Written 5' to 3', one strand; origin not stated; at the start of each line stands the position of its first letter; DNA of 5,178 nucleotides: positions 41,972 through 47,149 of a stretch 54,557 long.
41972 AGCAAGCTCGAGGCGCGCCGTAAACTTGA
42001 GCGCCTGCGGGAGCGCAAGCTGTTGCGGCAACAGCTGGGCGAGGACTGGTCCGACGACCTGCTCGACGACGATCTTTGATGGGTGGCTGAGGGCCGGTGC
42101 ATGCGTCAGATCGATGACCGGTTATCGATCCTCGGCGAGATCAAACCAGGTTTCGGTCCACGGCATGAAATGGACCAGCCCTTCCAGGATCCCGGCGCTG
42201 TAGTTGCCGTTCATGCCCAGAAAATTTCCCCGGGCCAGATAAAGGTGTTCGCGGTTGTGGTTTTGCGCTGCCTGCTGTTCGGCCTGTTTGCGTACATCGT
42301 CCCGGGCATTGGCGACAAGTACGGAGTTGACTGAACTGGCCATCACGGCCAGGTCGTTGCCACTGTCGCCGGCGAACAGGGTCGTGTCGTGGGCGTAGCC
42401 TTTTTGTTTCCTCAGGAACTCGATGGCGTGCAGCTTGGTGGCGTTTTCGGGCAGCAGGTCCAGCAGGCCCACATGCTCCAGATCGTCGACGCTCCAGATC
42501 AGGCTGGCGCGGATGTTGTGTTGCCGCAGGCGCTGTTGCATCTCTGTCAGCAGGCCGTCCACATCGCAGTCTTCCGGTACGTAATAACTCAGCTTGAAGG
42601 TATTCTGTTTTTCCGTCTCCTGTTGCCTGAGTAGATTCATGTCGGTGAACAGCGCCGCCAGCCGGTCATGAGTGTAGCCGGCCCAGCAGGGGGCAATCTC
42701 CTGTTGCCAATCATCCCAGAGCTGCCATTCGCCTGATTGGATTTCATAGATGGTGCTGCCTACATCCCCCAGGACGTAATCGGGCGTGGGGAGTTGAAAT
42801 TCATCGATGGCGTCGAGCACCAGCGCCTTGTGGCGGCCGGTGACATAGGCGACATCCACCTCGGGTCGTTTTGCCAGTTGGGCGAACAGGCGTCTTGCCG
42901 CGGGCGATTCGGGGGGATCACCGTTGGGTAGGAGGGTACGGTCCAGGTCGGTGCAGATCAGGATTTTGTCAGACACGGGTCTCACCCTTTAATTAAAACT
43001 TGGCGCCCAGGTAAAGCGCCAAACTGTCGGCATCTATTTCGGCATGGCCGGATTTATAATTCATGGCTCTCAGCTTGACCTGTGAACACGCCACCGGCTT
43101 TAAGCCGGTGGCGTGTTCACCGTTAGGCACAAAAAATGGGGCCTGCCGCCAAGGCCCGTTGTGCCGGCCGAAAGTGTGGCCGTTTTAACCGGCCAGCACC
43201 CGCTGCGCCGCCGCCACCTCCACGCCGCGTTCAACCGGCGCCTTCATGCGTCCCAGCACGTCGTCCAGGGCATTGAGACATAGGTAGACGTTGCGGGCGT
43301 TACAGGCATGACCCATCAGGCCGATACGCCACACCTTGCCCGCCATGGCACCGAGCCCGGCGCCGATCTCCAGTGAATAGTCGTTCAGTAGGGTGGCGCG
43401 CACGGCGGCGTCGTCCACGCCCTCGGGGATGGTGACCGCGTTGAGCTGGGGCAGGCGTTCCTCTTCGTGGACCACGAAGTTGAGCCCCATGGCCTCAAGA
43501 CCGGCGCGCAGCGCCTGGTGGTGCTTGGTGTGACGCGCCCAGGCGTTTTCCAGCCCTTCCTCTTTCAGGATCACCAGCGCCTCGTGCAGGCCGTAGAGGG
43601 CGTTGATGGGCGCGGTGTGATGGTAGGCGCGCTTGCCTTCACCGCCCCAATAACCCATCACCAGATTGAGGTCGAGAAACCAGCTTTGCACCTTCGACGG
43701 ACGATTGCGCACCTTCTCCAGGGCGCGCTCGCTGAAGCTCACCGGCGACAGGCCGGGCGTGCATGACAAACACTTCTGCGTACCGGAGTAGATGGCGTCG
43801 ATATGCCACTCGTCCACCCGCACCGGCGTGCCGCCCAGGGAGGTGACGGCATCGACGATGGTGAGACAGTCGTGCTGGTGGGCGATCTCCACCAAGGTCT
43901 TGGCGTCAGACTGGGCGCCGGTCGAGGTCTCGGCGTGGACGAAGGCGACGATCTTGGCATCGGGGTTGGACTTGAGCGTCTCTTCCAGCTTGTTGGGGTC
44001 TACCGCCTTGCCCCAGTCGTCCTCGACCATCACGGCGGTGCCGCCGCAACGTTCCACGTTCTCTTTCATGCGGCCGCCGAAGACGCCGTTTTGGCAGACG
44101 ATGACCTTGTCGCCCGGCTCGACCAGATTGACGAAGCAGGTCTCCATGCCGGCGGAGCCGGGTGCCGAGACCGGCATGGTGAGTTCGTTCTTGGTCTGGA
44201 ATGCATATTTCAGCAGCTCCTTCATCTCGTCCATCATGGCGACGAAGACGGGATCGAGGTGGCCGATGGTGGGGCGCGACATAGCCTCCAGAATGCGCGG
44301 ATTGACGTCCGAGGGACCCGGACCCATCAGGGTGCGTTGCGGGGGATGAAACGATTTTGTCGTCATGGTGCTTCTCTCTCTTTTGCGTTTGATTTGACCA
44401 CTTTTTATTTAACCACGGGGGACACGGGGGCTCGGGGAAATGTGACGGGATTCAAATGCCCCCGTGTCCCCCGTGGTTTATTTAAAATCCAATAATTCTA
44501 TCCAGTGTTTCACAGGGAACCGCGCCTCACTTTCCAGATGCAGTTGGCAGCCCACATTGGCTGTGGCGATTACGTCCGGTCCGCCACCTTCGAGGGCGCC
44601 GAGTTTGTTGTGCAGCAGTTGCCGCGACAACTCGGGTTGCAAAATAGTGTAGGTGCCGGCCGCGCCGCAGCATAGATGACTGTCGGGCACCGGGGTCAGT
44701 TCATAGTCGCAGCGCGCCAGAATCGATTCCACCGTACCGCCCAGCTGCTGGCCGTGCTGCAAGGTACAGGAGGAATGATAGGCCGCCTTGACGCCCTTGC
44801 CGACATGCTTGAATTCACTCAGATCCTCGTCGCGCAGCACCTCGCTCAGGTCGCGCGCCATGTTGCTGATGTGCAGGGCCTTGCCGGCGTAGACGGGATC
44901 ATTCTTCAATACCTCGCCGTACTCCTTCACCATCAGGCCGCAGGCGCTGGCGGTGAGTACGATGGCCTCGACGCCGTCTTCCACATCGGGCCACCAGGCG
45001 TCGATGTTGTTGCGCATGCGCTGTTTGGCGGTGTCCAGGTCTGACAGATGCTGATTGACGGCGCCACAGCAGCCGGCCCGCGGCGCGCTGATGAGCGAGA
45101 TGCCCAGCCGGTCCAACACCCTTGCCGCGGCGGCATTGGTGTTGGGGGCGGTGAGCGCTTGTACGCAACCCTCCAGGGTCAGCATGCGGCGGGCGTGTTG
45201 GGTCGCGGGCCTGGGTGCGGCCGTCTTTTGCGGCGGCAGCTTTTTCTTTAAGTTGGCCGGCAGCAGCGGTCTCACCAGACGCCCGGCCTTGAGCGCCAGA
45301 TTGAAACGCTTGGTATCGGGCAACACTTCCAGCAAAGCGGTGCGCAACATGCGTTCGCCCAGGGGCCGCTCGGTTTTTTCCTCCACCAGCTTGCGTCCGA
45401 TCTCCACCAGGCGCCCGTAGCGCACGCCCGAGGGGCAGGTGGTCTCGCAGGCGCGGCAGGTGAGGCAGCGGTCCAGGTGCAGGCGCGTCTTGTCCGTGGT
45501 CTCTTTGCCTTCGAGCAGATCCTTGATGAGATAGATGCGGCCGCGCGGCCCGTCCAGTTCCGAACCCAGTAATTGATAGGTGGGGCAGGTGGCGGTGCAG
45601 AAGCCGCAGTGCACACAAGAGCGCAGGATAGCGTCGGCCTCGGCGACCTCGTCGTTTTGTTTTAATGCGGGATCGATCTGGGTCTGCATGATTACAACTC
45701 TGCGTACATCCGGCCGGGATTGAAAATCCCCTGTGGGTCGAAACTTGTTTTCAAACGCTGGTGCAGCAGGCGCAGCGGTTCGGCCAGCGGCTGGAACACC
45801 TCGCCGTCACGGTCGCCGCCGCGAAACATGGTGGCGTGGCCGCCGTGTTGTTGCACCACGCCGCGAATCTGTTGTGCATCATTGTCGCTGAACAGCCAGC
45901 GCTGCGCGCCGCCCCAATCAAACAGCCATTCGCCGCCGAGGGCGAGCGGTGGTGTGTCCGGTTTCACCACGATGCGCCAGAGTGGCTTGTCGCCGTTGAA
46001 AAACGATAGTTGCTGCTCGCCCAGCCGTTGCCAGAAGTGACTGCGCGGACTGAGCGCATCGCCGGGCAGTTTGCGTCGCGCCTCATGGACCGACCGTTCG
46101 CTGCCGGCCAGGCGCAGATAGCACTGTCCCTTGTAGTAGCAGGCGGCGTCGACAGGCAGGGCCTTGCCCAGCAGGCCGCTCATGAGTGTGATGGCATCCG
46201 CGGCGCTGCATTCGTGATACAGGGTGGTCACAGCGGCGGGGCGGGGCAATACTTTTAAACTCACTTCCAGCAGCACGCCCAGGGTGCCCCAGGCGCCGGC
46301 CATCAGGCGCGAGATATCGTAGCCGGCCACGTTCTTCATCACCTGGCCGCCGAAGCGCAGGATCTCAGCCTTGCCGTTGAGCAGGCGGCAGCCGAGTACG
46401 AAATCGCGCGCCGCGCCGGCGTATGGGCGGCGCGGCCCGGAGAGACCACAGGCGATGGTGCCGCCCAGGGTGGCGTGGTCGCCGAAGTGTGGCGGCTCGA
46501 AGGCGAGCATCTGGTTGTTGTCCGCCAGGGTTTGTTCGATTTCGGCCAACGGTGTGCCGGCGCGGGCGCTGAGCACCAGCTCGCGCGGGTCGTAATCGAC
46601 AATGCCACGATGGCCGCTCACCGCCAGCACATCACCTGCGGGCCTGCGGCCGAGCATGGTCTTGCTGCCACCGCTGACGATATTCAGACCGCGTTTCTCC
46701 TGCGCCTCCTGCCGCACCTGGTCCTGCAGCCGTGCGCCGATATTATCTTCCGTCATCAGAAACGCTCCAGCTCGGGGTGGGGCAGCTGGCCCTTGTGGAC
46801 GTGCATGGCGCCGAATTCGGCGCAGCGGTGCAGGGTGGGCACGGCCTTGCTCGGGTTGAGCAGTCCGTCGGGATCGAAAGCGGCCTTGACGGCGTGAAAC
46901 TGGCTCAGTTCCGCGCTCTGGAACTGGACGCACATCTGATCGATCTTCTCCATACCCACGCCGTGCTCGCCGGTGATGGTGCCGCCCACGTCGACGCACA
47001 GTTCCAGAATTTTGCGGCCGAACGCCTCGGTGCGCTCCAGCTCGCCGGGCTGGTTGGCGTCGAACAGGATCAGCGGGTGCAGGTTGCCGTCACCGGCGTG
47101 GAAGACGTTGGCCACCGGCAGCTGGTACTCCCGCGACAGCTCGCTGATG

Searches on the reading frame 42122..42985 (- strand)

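Call 31: search_protein_families(library=pfam, proteins=[window:42122-42985:-], max_evalue=0.0001)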
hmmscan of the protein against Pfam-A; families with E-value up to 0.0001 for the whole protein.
window:42122-42985:- (287 aa): 2 families
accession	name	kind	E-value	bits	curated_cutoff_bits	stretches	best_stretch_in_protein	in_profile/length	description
PF05116.19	S6PP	-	6.4e-49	167.2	20.3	1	8-273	3-245/247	Sucrose-6F-phosphate phosphohydrolase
PF08282.18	Hydrolase_3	-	2.6e-16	60.6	20.9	1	122-244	135-248/255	haloacid dehalogenase-like hydrolase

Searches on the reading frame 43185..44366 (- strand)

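Call 31: search_protein_families(library=pfam, proteins=[window:43185-44366:-], max_evalue=0.0001)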
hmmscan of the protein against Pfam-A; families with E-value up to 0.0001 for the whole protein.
window:43185-44366:- (393 aa): 3 families
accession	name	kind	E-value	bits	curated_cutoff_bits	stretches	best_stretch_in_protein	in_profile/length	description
PF00266.25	Aminotran_5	-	2.6e-29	102.8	21.5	1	36-338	36-339/371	Aminotransferase class-V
PF00155.27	Aminotran_1_2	-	1.8e-06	27.8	19.7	1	56-173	56-186/361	Aminotransferase class I and II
PF01053.26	Cys_Met_Meta_PP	-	2.2e-05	23.6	27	1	67-175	73-176/381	Cys/Met metabolism PLP-dependent enzyme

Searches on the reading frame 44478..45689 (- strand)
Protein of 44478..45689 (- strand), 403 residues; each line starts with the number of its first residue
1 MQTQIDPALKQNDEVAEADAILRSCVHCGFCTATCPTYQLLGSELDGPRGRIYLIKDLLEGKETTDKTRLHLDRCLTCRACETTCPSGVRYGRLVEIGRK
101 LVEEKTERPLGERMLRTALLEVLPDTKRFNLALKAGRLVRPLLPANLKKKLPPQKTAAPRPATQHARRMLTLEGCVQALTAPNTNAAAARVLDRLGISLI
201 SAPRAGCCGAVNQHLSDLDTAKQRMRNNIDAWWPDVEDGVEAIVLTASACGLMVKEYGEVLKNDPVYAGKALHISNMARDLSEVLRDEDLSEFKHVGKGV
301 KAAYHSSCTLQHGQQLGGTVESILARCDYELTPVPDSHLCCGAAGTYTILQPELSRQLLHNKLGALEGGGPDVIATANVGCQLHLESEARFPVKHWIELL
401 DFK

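Call 31: search_protein_families(library=pfam, proteins=[window:44478-45689:-], max_evalue=0.0001)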
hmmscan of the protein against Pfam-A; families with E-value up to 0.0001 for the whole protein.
window:44478-45689:- (403 aa): 11 families
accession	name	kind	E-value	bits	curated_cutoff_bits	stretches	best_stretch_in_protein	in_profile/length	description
PF02754.22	CCG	-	2e-24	85.9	20.6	2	303-385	2-84/85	Cysteine-rich domain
PF13183.11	Fer4_8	-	4.7e-13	49.9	27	1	22-89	2-68/68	4Fe-4S dicluster domain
PF12838.12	Fer4_7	-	4.1e-11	43.6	27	1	24-89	1-52/52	4Fe-4S dicluster domain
PF13534.11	Fer4_17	-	8.3e-11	42.7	22.2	1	24-89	1-60/61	4Fe-4S dicluster domain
PF13237.11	Fer4_10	-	7.9e-08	32.5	25.5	1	23-86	7-53/53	4Fe-4S dicluster domain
PF13187.11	Fer4_9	-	1.1e-07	32.2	27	0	72-88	34-50/52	4Fe-4S dicluster domain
PF13484.11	Fer4_16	-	3.9e-07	31.2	30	1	25-87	2-65/66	4Fe-4S double cluster binding domain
PF12837.12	Fer4_6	-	6.9e-07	29.4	25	0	24-38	8-22/24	4Fe-4S binding domain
PF00037.32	Fer4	-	2.2e-06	27.7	21.1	0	72-89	5-22/24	4Fe-4S binding domain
PF12797.12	Fer4_2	-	1.4e-05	25.2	24.5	0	70-87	5-22/22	4Fe-4S binding domain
PF12800.12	Fer4_4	-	2.2e-05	24.9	24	0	73-88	2-17/17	4Fe-4S binding domain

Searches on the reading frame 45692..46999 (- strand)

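Call 31: search_protein_families(library=pfam, proteins=[window:45692-46999:-], max_evalue=0.0001)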
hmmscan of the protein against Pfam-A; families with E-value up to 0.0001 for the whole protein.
window:45692-46999:- (435 aa): 1 family
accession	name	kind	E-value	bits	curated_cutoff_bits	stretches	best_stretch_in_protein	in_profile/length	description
PF01565.28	FAD_binding_4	-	6.8e-16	58.7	26.4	1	91-216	13-138/139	FAD binding domain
